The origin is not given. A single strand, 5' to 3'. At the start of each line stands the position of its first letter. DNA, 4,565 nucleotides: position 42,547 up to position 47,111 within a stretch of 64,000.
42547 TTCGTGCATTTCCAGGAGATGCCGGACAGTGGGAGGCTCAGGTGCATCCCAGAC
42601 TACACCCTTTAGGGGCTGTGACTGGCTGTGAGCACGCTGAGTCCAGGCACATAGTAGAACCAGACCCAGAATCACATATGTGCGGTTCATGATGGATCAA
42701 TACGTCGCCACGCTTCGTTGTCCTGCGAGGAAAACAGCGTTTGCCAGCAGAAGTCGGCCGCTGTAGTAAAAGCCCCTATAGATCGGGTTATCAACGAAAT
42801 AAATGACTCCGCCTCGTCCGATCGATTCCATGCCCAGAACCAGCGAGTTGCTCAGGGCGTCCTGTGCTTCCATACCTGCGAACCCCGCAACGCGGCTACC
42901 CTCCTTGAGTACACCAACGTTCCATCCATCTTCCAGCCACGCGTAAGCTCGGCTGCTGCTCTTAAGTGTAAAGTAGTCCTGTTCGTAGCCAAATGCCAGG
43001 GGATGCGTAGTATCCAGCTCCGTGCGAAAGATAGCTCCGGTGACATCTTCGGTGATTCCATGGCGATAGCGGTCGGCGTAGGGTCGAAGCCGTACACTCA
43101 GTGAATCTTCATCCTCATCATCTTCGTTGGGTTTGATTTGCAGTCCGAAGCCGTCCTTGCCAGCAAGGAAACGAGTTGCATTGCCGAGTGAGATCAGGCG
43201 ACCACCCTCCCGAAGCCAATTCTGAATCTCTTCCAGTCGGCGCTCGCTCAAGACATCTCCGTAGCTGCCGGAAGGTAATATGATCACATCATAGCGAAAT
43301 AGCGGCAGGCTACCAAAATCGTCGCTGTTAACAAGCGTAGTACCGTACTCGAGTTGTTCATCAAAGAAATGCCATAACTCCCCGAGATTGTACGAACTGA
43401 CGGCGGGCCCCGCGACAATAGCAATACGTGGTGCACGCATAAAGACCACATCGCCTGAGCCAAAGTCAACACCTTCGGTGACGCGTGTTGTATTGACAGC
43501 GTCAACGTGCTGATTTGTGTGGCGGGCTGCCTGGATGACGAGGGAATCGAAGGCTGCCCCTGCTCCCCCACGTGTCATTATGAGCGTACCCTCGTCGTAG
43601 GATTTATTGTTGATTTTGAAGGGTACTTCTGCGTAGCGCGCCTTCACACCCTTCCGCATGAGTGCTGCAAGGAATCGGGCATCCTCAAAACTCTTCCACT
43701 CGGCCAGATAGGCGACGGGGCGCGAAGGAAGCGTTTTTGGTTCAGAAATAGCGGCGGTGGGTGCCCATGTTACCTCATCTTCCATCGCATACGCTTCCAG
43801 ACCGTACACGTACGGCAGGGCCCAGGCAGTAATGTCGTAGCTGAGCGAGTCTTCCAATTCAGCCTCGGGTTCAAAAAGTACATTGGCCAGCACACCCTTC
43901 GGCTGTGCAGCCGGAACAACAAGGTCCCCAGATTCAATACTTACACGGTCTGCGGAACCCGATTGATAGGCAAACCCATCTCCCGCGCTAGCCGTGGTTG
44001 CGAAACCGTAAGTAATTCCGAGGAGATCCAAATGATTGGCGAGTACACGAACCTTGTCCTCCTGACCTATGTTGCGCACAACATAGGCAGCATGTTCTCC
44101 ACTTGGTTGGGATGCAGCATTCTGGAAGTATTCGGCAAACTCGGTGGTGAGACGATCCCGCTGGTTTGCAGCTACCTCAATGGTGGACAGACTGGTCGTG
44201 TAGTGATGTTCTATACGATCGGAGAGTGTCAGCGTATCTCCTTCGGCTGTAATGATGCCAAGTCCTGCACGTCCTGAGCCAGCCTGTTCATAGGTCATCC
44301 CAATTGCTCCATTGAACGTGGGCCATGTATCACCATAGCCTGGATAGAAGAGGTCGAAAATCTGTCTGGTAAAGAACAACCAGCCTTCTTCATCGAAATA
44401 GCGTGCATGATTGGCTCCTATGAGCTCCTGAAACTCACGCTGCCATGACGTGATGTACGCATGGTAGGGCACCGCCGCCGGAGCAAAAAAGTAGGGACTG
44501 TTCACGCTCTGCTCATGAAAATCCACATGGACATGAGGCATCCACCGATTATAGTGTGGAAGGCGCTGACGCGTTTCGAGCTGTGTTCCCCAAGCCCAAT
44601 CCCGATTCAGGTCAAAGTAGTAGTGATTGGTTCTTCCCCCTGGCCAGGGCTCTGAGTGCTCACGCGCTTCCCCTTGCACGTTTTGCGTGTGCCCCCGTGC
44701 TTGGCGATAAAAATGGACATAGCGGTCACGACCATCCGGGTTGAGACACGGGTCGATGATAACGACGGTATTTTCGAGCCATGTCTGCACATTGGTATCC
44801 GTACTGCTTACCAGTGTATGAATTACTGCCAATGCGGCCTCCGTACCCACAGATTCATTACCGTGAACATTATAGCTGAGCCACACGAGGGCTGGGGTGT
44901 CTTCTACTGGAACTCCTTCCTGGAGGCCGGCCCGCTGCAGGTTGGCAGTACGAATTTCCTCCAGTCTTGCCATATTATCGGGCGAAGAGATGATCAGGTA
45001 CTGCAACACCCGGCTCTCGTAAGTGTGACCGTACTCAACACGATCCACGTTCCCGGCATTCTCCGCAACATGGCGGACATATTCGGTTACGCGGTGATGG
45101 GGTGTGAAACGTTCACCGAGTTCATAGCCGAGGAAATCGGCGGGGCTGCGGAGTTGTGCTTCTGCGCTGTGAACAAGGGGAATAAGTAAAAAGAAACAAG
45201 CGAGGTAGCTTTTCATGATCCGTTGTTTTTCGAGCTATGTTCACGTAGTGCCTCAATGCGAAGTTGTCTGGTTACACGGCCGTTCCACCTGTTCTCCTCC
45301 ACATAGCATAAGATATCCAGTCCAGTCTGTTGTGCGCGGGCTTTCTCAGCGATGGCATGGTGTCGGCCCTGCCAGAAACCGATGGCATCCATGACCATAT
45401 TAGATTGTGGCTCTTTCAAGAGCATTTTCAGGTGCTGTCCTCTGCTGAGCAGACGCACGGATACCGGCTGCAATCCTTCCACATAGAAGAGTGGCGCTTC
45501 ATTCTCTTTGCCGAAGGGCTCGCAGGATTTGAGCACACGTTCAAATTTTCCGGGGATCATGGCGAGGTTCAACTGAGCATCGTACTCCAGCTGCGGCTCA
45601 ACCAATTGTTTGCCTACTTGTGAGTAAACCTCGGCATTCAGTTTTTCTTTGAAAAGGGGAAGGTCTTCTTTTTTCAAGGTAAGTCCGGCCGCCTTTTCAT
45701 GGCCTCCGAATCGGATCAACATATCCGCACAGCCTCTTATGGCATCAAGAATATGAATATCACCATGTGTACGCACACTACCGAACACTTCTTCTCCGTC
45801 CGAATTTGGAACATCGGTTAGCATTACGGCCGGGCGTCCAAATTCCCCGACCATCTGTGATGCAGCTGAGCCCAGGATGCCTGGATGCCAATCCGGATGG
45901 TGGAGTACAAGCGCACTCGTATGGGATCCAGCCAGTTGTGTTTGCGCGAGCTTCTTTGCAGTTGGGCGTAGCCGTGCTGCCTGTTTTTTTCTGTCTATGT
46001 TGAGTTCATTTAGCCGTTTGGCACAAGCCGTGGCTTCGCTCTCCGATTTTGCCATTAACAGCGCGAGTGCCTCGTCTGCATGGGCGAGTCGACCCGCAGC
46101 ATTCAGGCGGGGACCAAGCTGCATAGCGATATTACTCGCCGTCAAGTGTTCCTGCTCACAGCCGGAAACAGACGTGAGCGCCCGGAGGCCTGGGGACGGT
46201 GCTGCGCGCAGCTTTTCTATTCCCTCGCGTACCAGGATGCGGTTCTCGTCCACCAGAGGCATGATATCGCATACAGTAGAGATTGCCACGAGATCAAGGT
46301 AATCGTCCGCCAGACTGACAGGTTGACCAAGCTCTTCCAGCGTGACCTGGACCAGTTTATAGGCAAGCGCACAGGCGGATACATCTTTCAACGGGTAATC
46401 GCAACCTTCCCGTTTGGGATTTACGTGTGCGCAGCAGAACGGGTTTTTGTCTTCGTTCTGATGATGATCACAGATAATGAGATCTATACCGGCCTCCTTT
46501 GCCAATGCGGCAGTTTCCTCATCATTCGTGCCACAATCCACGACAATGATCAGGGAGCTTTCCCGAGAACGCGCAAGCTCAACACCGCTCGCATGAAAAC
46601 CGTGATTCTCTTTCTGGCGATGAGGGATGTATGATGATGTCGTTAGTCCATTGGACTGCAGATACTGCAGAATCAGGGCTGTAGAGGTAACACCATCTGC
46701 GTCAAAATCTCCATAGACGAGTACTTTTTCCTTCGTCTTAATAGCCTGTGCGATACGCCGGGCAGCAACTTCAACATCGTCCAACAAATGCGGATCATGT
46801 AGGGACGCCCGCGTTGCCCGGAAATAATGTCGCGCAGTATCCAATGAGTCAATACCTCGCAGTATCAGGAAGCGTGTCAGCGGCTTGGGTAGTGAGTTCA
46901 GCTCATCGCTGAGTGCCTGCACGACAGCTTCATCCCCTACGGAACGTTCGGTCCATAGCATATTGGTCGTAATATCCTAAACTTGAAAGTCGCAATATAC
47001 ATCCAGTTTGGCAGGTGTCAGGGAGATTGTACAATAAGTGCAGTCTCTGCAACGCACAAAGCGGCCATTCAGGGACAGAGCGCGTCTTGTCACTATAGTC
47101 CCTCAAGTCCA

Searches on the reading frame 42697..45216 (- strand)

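Call 47: search_protein_families(library=pfam, proteins=[window:42697-45216:-], max_evalue=0.001)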
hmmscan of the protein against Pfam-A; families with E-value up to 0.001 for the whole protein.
window:42697-45216:- (839 aa): 2 families
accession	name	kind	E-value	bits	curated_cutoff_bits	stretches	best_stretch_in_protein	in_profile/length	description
PF00246.29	Peptidase_M14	-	1.1e-17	65.1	21.6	1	45-212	3-140/286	Zinc carboxypeptidase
PF14258.12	DUF4350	-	0.00072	20.3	30.4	0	643-767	39-134/181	Domain of unknown function (DUF4350)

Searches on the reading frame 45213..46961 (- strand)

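Call 47: search_protein_families(library=pfam, proteins=[window:45213-46961:-], max_evalue=0.001)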
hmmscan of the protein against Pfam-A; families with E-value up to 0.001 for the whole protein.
window:45213-46961:- (582 aa): 3 families
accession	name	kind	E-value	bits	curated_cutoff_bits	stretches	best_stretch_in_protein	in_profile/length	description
PF01368.27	DHH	-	5.1e-26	91.8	28.1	1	79-228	1-124/125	DHH family, N-terminal domain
PF17768.7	RecJ_OB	-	2.7e-20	72.9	27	1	460-570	1-106/107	RecJ OB domain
PF02272.25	DHHA1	-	8.9e-13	49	25.9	1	349-445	3-100/102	DHHA1 domain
